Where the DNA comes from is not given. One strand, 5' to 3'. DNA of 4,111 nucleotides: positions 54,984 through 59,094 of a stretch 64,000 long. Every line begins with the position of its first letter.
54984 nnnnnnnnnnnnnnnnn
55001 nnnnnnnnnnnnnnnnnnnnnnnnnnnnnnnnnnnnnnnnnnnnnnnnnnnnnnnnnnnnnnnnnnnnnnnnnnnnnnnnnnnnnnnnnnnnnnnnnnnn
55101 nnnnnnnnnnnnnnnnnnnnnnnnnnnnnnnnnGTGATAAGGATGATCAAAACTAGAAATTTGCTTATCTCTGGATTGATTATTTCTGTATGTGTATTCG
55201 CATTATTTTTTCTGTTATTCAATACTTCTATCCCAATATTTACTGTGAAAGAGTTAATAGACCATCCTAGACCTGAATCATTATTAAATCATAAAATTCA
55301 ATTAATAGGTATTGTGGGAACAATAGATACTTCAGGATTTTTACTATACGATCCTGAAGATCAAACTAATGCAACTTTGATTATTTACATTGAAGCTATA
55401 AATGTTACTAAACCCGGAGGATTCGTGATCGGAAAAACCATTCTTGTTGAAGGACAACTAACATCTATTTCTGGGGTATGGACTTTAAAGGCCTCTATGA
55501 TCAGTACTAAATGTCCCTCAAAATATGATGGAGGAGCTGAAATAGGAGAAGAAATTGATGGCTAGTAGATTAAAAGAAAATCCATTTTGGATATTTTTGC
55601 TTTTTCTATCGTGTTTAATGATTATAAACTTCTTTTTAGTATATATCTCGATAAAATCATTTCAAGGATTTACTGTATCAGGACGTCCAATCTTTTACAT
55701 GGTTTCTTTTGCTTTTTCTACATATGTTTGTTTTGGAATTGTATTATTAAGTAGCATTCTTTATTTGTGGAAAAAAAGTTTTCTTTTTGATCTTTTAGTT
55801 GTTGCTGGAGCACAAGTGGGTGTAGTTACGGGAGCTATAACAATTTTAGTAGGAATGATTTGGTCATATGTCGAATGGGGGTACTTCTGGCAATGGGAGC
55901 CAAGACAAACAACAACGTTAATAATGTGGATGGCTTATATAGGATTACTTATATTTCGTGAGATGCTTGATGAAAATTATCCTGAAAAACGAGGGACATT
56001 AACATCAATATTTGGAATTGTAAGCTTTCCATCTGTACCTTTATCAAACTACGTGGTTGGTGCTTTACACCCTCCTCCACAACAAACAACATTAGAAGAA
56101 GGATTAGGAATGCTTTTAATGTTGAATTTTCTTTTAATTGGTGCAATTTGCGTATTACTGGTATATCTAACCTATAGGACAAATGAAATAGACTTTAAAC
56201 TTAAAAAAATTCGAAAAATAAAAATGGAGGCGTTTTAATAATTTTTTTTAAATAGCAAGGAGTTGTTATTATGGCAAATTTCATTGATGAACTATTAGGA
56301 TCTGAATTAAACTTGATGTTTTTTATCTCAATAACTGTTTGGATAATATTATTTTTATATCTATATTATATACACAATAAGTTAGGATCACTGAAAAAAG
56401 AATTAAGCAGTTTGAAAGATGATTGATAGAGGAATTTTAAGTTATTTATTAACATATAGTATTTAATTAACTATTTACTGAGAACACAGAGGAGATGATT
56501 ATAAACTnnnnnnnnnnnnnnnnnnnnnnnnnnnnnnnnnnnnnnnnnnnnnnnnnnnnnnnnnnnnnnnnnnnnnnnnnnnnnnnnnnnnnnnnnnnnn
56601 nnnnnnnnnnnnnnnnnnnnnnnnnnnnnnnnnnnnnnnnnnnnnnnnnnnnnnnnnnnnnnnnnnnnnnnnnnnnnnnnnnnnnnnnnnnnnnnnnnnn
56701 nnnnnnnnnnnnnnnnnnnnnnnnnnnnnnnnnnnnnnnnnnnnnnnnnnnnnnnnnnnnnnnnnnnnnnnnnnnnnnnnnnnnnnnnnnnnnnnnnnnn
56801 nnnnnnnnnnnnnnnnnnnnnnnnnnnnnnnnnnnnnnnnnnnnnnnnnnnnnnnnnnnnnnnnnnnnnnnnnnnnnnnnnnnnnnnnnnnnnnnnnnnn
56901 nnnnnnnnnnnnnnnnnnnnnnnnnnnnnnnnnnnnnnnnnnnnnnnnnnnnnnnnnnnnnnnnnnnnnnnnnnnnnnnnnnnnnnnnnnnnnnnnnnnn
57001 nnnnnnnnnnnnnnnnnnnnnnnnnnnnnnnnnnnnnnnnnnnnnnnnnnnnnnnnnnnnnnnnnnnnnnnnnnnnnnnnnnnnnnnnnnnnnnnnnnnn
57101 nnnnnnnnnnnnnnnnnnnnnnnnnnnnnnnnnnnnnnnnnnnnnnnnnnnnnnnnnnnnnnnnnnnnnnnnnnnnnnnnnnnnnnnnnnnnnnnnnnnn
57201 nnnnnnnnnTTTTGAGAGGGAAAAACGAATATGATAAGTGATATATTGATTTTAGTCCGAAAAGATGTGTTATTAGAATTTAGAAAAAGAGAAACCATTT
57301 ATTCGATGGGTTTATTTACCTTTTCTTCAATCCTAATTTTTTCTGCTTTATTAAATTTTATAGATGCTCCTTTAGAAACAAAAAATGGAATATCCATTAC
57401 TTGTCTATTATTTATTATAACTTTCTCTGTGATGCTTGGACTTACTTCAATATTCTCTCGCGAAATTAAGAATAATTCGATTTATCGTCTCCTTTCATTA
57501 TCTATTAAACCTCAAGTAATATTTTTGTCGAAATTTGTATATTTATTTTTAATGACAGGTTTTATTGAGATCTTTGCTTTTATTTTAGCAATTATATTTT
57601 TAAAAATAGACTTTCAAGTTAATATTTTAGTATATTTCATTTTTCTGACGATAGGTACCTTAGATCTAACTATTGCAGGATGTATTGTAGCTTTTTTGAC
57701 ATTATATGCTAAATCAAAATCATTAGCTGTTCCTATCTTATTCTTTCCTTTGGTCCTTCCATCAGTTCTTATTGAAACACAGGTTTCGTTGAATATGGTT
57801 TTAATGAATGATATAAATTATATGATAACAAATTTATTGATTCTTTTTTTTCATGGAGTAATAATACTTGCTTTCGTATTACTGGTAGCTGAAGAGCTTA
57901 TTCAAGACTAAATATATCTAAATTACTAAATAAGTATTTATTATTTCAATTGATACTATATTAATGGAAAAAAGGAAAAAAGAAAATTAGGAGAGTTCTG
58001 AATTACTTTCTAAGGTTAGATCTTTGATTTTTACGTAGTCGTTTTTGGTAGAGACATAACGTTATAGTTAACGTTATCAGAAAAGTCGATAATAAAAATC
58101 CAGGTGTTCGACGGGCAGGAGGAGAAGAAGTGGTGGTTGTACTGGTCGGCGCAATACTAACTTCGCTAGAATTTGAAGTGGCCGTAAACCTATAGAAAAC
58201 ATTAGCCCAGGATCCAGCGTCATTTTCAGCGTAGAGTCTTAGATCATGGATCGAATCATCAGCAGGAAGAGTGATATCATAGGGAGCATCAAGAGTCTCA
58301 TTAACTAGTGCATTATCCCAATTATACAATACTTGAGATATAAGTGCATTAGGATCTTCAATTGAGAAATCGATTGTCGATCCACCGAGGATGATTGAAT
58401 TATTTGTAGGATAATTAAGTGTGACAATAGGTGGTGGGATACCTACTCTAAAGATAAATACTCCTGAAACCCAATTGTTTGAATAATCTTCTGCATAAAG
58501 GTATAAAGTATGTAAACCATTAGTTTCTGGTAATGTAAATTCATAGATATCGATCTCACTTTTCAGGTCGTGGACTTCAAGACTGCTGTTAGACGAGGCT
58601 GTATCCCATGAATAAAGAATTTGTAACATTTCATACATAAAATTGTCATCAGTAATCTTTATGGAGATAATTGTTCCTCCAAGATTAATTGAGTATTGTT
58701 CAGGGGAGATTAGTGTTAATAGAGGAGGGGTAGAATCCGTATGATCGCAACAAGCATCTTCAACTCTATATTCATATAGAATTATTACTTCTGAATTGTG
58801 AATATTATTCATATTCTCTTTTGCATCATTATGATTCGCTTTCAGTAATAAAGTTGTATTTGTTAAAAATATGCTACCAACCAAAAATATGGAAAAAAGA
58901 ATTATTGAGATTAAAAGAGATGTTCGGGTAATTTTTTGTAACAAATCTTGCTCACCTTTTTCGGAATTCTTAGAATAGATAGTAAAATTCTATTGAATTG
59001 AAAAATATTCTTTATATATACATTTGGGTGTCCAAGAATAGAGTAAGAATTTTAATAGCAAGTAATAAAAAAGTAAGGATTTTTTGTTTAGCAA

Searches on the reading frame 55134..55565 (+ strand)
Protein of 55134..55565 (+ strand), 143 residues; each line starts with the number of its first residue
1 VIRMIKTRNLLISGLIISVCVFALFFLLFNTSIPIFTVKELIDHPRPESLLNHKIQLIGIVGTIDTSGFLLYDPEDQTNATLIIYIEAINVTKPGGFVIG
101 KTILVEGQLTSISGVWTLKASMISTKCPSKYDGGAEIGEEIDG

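Call 15: search_protein_families(library=pfam, proteins=[window:55134-55565:+], max_evalue=0.01)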
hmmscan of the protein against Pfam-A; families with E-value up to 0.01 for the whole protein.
window:55134-55565:+ (143 aa): 1 family
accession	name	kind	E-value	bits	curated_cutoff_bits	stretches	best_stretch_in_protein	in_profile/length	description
PF03100.22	CcmE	-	0.0024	18.6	24.6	1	69-132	44-97/99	CcmE domain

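Call 16: search_protein_families(library=ncbifam, proteins=[window:55134-55565:+], max_evalue=0.01)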
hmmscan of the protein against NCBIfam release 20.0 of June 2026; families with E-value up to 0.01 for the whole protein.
window:55134-55565:+ (143 aa): 0 families

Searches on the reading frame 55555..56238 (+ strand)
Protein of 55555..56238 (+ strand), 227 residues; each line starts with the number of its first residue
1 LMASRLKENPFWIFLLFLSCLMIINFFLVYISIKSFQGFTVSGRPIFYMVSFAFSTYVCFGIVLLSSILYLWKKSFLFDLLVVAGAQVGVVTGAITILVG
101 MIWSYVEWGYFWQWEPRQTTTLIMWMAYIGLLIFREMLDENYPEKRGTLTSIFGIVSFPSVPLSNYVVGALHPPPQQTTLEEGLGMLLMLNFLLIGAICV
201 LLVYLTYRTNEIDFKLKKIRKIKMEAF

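Call 15: search_protein_families(library=pfam, proteins=[window:55555-56238:+], max_evalue=0.01)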
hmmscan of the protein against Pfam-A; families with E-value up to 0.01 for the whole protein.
window:55555-56238:+ (227 aa): 1 family
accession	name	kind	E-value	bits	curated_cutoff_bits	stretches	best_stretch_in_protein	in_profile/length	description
PF01578.25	Cytochrom_C_asm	-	3.6e-16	59.9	29.9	1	16-169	37-205/212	Cytochrome C assembly protein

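Call 16: search_protein_families(library=ncbifam, proteins=[window:55555-56238:+], max_evalue=0.01)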
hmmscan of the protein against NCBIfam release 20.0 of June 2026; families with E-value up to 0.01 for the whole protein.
window:55555-56238:+ (227 aa): 2 families
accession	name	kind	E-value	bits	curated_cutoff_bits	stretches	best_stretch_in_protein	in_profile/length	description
TIGR01191.1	ccmC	subfamily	9.5e-18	64.8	186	1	44-200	11-173/184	heme ABC transporter permease CcmC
TIGR03144.1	cytochr_II_ccsB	equivalog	2.8e-09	37.1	187.6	1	72-156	150-232/252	c-type cytochrome biogenesis protein CcsB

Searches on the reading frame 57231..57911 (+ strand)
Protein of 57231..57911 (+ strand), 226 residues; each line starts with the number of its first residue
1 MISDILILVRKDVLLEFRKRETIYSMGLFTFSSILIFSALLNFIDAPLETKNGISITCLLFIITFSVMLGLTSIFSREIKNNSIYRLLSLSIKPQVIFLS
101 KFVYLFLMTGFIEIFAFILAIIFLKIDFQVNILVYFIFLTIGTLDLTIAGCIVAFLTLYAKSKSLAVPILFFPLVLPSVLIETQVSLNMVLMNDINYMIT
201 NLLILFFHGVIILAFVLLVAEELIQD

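Call 15: search_protein_families(library=pfam, proteins=[window:57231-57911:+], max_evalue=0.01)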
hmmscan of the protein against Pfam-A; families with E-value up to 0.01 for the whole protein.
window:57231-57911:+ (226 aa): 3 families
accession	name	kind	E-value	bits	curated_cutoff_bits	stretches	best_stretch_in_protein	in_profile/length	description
PF03379.19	CcmB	-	2e-10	40.9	24.9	1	7-213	3-204/215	CcmB protein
PF13346.12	ABC2_membrane_5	-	0.0035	17.3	25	1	31-212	13-193/205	ABC-2 family transporter protein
PF12698.13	ABC2_membrane_3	-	0.0077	15.8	31.6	1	56-180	165-288/347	ABC-2 family transporter protein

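Call 16: search_protein_families(library=ncbifam, proteins=[window:57231-57911:+], max_evalue=0.01)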
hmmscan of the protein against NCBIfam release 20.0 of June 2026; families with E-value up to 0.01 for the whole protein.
window:57231-57911:+ (226 aa): 1 family
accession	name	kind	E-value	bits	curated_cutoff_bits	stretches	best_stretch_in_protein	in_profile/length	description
TIGR01190.1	ccmB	equivalog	8.6e-06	25.5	156.2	1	8-206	1-195/211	heme exporter protein CcmB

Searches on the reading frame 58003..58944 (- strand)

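Call 15: search_protein_families(library=pfam, proteins=[window:58003-58944:-], max_evalue=0.01)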
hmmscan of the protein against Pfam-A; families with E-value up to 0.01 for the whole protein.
window:58003-58944:- (313 aa): 1 family
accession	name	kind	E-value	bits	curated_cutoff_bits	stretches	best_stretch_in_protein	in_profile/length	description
PF17957.7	Big_7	-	0.0012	19.9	24.1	1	172-230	1-63/70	Bacterial Ig domain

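Call 16: search_protein_families(library=ncbifam, proteins=[window:58003-58944:-], max_evalue=0.01)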
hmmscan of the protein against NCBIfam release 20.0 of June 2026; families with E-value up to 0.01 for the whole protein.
window:58003-58944:- (313 aa): 0 families

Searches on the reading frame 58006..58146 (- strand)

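Call 63: search_protein_families(library=ncbifam, proteins=[window:58006-58146:-], max_evalue=10)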
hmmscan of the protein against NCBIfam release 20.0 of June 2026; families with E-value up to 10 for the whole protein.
seq(47 aa): 2 families
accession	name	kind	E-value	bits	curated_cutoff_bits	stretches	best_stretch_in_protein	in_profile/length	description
NF045529.2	Heimdall-CTERM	domain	0.016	15.6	24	1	14-36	2-24/26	Heimdall-CTERM domain-containing surface protein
TIGR04518.1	ECF_S_folT_fam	subfamily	0.057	13.2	60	1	11-42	70-99/163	folate family ECF transporter S component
